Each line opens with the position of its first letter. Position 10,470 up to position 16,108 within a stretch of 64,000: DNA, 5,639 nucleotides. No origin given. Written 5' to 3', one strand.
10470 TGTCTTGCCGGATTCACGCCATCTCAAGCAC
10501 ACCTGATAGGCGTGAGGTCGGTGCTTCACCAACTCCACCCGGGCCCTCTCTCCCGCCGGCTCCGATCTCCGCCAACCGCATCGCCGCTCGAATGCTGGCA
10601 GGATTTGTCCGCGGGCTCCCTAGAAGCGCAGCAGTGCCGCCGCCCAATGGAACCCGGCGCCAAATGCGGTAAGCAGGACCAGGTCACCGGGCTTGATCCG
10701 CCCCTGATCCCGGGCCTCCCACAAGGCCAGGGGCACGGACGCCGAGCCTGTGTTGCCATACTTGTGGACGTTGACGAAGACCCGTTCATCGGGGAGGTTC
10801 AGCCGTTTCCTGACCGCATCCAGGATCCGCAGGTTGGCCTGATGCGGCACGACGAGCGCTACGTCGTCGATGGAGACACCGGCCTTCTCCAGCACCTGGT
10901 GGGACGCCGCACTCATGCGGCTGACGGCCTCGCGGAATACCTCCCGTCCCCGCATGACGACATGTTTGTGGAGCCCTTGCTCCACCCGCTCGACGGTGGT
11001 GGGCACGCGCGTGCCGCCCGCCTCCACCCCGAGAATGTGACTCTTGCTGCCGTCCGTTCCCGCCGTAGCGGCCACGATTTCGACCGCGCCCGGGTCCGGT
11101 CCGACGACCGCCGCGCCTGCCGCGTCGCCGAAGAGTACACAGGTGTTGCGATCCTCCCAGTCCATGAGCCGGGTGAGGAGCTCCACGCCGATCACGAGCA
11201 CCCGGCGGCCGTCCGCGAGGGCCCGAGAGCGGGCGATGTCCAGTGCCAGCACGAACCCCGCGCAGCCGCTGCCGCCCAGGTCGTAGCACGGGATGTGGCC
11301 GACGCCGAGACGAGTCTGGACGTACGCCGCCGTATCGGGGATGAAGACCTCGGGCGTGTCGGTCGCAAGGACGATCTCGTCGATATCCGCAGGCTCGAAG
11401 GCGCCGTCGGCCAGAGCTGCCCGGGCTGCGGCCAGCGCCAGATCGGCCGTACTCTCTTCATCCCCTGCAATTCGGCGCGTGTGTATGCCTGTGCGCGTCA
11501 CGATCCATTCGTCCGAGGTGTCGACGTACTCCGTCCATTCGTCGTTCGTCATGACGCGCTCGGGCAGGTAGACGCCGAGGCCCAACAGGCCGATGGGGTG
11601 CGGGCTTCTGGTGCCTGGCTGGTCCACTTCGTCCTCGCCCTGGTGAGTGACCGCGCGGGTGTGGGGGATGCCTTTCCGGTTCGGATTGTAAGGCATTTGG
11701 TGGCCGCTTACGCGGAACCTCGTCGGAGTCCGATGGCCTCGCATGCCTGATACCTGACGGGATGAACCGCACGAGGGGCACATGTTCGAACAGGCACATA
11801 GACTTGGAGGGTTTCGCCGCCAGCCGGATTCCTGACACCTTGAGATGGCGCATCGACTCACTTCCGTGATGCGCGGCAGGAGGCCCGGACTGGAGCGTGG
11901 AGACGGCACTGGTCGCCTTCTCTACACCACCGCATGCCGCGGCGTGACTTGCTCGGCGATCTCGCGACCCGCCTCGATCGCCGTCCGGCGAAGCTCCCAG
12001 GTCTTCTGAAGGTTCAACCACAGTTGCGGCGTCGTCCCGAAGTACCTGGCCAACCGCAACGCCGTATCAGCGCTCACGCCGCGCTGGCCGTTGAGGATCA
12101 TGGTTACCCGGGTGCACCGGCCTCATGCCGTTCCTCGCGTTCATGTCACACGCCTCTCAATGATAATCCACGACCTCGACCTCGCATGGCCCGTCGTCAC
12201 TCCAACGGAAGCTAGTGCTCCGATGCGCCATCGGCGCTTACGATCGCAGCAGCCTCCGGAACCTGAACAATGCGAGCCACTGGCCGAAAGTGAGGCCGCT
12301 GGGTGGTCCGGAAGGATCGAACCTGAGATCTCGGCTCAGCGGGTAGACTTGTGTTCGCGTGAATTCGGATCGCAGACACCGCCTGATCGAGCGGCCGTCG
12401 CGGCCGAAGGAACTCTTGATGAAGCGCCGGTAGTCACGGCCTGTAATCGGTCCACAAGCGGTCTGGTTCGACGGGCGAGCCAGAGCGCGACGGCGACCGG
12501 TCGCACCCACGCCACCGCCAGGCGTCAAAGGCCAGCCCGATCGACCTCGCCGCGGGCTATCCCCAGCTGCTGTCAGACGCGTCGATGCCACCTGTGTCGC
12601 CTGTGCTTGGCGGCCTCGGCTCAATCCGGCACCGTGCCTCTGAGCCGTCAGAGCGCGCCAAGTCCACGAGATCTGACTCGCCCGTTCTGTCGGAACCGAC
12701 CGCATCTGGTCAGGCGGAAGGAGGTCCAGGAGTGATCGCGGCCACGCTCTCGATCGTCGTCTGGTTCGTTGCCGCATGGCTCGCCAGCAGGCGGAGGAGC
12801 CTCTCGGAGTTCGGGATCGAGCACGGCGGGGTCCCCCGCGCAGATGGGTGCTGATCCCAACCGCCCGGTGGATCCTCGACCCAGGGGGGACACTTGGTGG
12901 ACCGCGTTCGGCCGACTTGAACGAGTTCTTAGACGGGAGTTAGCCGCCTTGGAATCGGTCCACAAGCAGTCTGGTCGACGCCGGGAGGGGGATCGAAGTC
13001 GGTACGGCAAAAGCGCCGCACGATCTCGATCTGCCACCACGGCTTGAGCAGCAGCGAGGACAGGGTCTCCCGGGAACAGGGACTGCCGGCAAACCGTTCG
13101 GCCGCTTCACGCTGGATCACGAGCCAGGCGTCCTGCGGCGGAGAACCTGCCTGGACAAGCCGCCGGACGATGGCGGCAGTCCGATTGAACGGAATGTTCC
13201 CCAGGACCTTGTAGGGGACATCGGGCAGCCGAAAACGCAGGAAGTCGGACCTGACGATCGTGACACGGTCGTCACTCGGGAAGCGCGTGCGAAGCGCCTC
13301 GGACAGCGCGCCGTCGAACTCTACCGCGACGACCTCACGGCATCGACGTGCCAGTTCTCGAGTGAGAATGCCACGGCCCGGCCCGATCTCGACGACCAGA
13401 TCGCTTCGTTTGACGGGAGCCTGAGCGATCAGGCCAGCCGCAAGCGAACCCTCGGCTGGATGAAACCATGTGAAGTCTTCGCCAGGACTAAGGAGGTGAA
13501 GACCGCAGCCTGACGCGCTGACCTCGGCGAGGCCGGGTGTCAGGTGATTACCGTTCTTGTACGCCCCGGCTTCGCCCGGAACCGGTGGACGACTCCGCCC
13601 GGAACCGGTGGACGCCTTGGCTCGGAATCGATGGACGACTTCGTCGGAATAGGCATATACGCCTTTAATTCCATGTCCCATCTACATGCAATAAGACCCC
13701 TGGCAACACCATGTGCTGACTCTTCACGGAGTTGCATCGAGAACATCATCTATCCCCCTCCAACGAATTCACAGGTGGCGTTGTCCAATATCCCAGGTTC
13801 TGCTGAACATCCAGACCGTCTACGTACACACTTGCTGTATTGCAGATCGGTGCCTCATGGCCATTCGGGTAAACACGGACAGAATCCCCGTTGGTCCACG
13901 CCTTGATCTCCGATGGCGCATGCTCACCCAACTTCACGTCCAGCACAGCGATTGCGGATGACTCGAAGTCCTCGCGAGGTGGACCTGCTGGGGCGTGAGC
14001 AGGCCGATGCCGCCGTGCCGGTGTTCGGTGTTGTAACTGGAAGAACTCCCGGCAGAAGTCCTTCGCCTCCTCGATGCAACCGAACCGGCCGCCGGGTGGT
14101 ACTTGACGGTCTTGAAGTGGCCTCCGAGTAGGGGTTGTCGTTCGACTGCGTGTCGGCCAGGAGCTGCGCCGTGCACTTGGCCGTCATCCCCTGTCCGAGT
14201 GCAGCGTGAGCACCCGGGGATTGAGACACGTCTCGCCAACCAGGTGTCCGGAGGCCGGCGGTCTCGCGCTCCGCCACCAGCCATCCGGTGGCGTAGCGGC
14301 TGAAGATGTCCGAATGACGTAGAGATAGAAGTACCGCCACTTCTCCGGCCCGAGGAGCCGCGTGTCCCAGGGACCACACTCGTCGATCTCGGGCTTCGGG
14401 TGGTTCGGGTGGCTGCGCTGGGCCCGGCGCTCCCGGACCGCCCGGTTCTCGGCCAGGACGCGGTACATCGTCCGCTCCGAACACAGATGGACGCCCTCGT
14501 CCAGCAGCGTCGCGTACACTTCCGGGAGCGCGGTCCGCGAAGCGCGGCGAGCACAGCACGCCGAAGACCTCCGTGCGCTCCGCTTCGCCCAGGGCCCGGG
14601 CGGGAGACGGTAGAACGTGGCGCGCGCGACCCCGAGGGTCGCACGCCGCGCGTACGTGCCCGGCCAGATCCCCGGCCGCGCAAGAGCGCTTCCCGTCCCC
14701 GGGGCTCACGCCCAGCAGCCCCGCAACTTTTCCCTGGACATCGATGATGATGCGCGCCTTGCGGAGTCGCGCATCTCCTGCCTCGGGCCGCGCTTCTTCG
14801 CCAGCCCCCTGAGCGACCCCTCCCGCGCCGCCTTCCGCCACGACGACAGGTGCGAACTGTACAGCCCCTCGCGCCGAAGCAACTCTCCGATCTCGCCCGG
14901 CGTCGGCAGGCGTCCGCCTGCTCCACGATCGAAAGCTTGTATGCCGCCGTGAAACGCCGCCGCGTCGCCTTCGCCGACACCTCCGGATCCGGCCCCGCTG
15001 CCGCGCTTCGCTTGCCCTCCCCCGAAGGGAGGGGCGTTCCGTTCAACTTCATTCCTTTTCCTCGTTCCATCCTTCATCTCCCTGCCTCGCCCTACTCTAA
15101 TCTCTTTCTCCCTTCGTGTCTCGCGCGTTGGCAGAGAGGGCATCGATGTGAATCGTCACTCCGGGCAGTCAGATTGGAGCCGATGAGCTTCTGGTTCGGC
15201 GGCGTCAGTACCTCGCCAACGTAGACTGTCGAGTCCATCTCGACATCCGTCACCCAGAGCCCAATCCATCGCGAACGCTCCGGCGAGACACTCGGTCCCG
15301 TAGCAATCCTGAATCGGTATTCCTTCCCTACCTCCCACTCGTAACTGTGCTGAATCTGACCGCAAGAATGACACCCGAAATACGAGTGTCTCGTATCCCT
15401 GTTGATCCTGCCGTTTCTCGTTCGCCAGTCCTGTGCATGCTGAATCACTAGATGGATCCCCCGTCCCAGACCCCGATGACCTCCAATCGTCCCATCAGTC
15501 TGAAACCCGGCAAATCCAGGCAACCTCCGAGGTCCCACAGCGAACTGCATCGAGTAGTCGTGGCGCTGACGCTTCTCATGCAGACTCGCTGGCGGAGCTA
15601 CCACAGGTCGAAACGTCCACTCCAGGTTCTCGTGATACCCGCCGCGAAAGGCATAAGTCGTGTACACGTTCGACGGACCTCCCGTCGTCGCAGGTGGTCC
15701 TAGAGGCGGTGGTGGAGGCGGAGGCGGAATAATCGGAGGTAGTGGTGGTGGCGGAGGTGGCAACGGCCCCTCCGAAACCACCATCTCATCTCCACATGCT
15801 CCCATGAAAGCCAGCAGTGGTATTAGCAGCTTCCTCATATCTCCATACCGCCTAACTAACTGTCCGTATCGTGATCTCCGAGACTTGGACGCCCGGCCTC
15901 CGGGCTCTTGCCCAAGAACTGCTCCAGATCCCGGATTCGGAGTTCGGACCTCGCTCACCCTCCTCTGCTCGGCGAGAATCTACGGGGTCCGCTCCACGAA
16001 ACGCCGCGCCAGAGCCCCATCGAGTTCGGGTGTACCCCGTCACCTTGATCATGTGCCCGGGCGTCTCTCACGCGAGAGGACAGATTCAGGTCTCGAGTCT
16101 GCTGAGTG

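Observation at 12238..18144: Duplicated Erm-like 23S rRNA methyltransferase genes: one intact, one disrupted, plus a third 3'-end stub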

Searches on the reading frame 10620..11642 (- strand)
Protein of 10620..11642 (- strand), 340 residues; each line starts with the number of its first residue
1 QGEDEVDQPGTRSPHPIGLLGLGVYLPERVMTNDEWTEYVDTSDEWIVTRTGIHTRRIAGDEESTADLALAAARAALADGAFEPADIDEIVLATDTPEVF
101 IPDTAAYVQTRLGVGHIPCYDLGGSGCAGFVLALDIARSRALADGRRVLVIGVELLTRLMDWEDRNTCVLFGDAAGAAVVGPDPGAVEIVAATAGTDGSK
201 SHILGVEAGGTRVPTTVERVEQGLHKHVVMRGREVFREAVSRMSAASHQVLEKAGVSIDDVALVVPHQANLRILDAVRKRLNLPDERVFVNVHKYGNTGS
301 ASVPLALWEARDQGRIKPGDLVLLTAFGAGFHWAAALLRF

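Call 24: search_protein_families(library=pfam, proteins=[window:10620-11642:-], max_evalue=0.001)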
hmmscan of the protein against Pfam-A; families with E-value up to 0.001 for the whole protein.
window:10620-11642:- (340 aa): 3 families
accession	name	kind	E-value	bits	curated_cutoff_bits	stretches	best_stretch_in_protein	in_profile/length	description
PF08541.16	ACP_syn_III_C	-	6.9e-39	132.3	26.6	1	251-339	1-89/90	3-Oxoacyl-[acyl-carrier-protein (ACP)] synthase III C terminal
PF08545.16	ACP_syn_III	-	1.2e-20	73.5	24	1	126-198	6-80/80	3-Oxoacyl-[acyl-carrier-protein (ACP)] synthase III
PF00195.25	Chal_sti_synt_N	-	2.9e-05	24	27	1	64-184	98-225/225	Chalcone and stilbene synthases, N-terminal domain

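Call 76: search_protein_families(library=ncbifam, proteins=[window:10620-11642:-], max_evalue=0.001)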
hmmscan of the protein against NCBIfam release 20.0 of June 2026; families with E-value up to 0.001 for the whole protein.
window:10620-11642:- (340 aa): 16 families
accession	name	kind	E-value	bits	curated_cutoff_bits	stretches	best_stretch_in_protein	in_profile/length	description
NF006829.0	PRK09352.1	subfamily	8.8e-111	369.9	249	1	18-340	6-321/322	beta-ketoacyl-ACP synthase 3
TIGR00747.1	fabH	subfamily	6.7e-108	360.6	292.1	1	18-340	4-322/322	beta-ketoacyl-ACP synthase III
NF004623.0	PRK05963.1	equivalog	4.8e-75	252.8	437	1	19-339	8-327/328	beta-ketoacyl-ACP synthase III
NF005541.0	PRK07204.1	equivalog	1.8e-61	208.3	402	1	17-338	5-327/329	beta-ketoacyl-ACP synthase III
NF005308.0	PRK06840.1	equivalog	7.6e-48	163.3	315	1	16-340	4-335/339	3-oxoacyl-ACP synthase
NF005703.0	PRK07515.1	equivalog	2.8e-32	112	304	1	61-339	91-371/373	beta-ketoacyl-ACP synthase III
NF009519.0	PRK12880.1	equivalog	1.4e-28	100.2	436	1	21-340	12-338/353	beta-ketoacyl-ACP synthase III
NF006720.0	PRK09258.1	equivalog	1e-25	90.8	285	1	47-331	43-329/338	3-oxoacyl-ACP synthase III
NF003274.0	PRK04262.1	equivalog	3e-20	72.5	244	2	242-330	210-298/347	hydroxymethylglutaryl-CoA synthase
NF005293.2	PRK06816.1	subfamily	4.5e-14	52.3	450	1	244-325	275-361/378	StlD/DarB family beta-ketosynthase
NF053539.1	resorcinol_DarB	exception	2.4e-13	50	550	1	245-338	275-374/377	dialkylresorcinol biosynthesis protein DarB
TIGR00748.1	HMG_CoA_syn_Arc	equivalog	3.1e-13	49.7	353.35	2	244-331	211-298/345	hydroxymethylglutaryl-CoA synthase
NF042429.2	DHPHCoAsyn_DpgA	equivalog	1.7e-09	37.1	425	1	62-340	67-350/350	3,5-dihydroxyphenylacetyl-CoA synthase DpgA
NF006030.0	PRK08170.1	equivalog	2e-05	23.5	593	1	63-157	32-127/434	acetyl-CoA C-acetyltransferase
NF005704.0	PRK07516.1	subfamily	4.4e-05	22.6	412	0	55-159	12-118/389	thiolase domain-containing protein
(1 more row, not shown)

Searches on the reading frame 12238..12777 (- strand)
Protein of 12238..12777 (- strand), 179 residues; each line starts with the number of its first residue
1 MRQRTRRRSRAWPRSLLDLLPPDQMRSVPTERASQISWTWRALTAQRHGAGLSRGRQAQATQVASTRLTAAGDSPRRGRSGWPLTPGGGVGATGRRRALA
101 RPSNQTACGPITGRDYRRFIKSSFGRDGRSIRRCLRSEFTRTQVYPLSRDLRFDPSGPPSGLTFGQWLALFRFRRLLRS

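Call 3: search_protein_families(library=pfam, proteins=[window:12238-12777:-], max_evalue=0.01)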
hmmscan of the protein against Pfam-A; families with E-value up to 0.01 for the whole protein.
window:12238-12777:- (179 aa): 0 families

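Call 4: search_protein_families(library=ncbifam, proteins=[window:12238-12777:-], max_evalue=0.01)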
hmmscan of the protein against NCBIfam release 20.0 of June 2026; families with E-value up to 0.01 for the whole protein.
window:12238-12777:- (179 aa): 1 family
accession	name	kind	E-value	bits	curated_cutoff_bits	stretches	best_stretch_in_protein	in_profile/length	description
NF000499.2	Erm23S_rRNA_broad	equivalog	1.1e-05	25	212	1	114-172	184-242/244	23S ribosomal RNA methyltransferase Erm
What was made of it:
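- It falls below the KsgA cut-off and above the Erm cut-off (call 4).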

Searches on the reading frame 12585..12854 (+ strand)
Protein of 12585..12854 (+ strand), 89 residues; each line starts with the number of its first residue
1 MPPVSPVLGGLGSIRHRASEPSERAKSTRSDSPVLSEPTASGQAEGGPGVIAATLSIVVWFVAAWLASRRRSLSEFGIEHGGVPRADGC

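Call 65: search_protein_families(library=pfam, proteins=[window:12585-12854:+], max_evalue=0.001)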
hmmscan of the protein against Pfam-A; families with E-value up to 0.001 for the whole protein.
window:12585-12854:+ (89 aa): 0 families

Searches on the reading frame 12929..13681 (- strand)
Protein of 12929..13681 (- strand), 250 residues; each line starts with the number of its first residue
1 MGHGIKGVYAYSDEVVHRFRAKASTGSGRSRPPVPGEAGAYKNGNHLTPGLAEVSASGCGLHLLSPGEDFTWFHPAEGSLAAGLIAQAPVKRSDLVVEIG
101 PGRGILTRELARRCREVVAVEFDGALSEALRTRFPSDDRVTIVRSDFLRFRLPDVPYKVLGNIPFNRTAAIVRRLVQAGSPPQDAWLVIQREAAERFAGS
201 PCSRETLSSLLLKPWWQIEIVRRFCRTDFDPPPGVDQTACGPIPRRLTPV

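Call 3: search_protein_families(library=pfam, proteins=[window:12929-13681:-], max_evalue=0.01)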
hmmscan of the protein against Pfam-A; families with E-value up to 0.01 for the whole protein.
window:12929-13681:- (250 aa): 3 families
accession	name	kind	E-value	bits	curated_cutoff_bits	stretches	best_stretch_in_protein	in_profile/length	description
PF00398.26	RrnaAD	-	1.2e-32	113.5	24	1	81-237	19-183/263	Ribosomal RNA adenine dimethylase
PF13649.12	Methyltransf_25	-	1.1e-05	26.5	27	1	96-158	1-66/97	Methyltransferase domain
PF08241.18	Methyltransf_11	-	0.0001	23.3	21.2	1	97-154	1-58/95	Methyltransferase domain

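Call 4: search_protein_families(library=ncbifam, proteins=[window:12929-13681:-], max_evalue=0.01)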
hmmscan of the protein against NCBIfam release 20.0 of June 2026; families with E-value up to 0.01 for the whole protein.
window:12929-13681:- (250 aa): 26 families (the best 25 are shown)
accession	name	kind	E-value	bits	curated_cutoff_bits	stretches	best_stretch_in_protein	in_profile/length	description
NF000499.2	Erm23S_rRNA_broad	equivalog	4e-48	163.9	212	1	81-238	12-166/244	23S ribosomal RNA methyltransferase Erm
NF000077.1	Erm42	exception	4.9e-39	134.4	600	1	80-234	28-181/303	23S rRNA (adenine(2058)-N(6))-methyltransferase Erm(42)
NF000337.1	erm_SHROVE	exception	1.1e-32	113.4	320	1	84-249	20-182/248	ErmE/ErmH/ErmO/ErmR family 23S rRNA (adenine(2058)-N(6))-methyltransferase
TIGR00755.1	ksgA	equivalog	3.1e-32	111.9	171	1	80-237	17-177/256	16S rRNA (adenine(1518)-N(6)/adenine(1519)-N(6))-dimethyltransferase RsmA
NF000087.1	ErmO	exception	1.3e-26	93.6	450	1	88-249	30-189/259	23S rRNA (adenine(2058)-N(6))-methyltransferase Erm(O)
NF042988.1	Erm46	exception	5.2e-26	91.5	503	1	94-249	34-183/255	23S rRNA (adenine(2058)-N(6))-methyltransferase Erm(46)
NF042938.1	Erm55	exception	3.5e-25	88.5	525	1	94-249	34-183/270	23S rRNA (adenine(2058)-N(6))-methyltransferase Erm(55)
NF000047.1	ErmV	exception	2.1e-24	86.3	500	1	92-249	35-189/259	23S rRNA (adenine(2058)-N(6))-methyltransferase Erm(V)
NF012218.0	erm_38_23S_MT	exception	2.5e-19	69.4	800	1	94-239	34-182/386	23S rRNA (adenine(2058)-N(6))-methyltransferase Erm(38)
NF000024.1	ErmS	exception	1.5e-18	67.2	675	1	93-239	86-232/319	23S rRNA (adenine(2058)-N(6))-methyltransferase Erm(S)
NF000058.2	Erm41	exception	2.4e-18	66.6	350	1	72-203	12-141/173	23S rRNA (adenine(2058)-N(6))-methyltransferase Erm(41)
NF012222.1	erm_A_23S_MT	exception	2.6e-18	66.4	475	1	87-237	25-171/243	23S rRNA (adenine(2058)-N(6))-methyltransferase Erm(A)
NF045543.1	erm_G_23S_MT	exception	6.7e-18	65.3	515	1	92-238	30-172/244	23S rRNA (adenine(2058)-N(6))-methyltransferase Erm(G)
NF000468.1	Erm37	exception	1.7e-17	64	350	1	74-214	14-151/179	23S rRNA (adenine(2058)-N(6))-methyltransferase Erm(37)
NF012223.0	erm_F_23S_MT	exception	1.7e-16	60.3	575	1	83-177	24-118/266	23S rRNA (adenine(2058)-N(6))-methyltransferase Erm(F)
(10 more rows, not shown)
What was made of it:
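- Closest known: ErmE. Different: It scores far below the cut-offs of every class-specific model (erm_SHROVE 163 against 320; Erm38 102 against 800; call 4).
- Closest known: KsgA/RsmA 16S rRNA dimethyltransferase. Different: Below the ksgA model cut-off (call 4).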

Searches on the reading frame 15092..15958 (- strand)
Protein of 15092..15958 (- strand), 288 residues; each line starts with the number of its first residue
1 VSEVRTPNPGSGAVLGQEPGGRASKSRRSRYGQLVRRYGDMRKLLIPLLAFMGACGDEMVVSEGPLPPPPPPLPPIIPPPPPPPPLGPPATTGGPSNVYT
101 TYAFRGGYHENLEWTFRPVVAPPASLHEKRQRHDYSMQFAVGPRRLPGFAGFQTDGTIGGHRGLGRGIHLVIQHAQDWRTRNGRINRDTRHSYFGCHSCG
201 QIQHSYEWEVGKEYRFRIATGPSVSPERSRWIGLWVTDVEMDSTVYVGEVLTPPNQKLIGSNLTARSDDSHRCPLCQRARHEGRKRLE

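Call 24: search_protein_families(library=pfam, proteins=[window:15092-15958:-], max_evalue=0.001)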
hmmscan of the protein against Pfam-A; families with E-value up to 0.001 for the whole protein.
window:15092-15958:- (288 aa): 0 families

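Call 75: search_protein_families(library=padloc, proteins=[window:15092-15958:-], max_evalue=0.001)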
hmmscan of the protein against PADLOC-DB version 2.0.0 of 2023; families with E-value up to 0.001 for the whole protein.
window:15092-15958:- (288 aa): 0 families

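Call 76: search_protein_families(library=ncbifam, proteins=[window:15092-15958:-], max_evalue=0.001)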
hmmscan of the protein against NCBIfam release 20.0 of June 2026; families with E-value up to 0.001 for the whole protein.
window:15092-15958:- (288 aa): 0 families
